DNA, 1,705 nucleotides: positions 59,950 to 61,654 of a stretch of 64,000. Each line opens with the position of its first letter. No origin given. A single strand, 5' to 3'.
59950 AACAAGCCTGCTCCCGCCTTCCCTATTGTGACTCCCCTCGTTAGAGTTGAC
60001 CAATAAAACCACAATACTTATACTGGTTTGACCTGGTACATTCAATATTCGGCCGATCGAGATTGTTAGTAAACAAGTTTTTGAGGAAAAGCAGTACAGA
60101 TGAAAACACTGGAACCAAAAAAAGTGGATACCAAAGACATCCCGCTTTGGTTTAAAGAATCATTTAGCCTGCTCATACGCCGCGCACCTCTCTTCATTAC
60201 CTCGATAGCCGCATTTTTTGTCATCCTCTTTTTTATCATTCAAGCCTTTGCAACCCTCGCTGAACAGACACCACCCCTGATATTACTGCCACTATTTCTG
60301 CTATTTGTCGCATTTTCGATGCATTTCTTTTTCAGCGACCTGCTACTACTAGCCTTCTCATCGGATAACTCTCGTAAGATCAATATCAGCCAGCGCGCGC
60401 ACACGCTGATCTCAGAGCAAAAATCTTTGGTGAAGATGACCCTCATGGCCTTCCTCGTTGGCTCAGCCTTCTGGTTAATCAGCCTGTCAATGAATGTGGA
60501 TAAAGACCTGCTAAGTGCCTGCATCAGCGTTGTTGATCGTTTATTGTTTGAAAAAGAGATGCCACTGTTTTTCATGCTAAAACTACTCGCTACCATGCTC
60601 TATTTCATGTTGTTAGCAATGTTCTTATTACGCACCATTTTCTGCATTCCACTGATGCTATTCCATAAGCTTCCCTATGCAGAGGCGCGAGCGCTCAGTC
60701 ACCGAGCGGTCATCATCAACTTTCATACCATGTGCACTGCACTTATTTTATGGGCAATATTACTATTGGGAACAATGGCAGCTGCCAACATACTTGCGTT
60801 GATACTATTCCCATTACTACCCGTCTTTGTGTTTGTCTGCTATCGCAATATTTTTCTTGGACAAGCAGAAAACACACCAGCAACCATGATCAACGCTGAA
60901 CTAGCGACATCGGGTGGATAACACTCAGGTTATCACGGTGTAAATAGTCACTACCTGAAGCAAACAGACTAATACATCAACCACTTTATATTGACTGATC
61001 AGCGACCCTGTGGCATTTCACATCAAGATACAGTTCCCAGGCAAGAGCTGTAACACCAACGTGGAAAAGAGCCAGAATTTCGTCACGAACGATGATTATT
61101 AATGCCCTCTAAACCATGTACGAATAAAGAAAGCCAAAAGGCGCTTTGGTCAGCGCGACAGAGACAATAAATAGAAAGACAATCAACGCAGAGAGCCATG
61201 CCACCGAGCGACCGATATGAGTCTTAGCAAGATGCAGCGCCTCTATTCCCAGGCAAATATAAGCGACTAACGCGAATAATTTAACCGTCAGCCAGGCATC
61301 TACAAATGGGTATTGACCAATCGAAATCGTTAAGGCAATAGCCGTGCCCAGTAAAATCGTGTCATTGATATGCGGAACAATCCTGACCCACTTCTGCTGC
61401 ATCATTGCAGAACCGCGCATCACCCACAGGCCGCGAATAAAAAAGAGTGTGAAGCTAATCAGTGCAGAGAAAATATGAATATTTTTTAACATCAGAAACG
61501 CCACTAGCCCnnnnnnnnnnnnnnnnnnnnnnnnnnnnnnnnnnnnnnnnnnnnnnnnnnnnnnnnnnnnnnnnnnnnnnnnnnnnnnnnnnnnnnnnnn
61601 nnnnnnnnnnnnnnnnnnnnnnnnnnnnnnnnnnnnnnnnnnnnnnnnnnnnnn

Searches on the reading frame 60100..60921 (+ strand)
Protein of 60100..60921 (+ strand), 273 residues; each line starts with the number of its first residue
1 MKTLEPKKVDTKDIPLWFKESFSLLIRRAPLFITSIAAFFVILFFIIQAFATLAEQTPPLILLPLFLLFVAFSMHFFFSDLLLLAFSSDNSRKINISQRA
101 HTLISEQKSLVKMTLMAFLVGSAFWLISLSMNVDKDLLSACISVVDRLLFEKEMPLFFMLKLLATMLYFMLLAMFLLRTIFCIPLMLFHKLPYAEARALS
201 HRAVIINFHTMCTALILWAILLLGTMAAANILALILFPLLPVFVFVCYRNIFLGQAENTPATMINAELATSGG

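Call 3: search_protein_families(library=pfam, proteins=[window:60100-60921:+], max_evalue=0.01)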
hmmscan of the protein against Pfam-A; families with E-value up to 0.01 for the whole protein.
window:60100-60921:+ (273 aa): 0 families

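Call 4: search_protein_families(library=ncbifam, proteins=[window:60100-60921:+], max_evalue=0.01)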
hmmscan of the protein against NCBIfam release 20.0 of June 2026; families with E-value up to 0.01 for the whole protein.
window:60100-60921:+ (273 aa): 1 family
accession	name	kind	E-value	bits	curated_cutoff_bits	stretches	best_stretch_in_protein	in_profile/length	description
NF041043.1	BPSS1780_fam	subfamily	5.1e-09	35.7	90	1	17-252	7-245/247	BPSS1780 family membrane protein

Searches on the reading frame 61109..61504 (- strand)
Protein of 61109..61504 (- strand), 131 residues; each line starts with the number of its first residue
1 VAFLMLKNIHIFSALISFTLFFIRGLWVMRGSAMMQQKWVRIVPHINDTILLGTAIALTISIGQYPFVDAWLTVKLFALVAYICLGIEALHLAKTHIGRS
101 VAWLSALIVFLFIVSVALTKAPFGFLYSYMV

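Call 58: search_protein_families(library=pfam, proteins=[window:61109-61504:-], max_evalue=0.0001)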
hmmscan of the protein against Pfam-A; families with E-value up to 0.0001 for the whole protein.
window:61109-61504:- (131 aa): 1 family
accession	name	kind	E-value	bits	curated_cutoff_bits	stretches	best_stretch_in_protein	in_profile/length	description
PF04247.17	SirB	-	3.9e-38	130.7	30.9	1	3-122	1-120/120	Invasion gene expression up-regulator, SirB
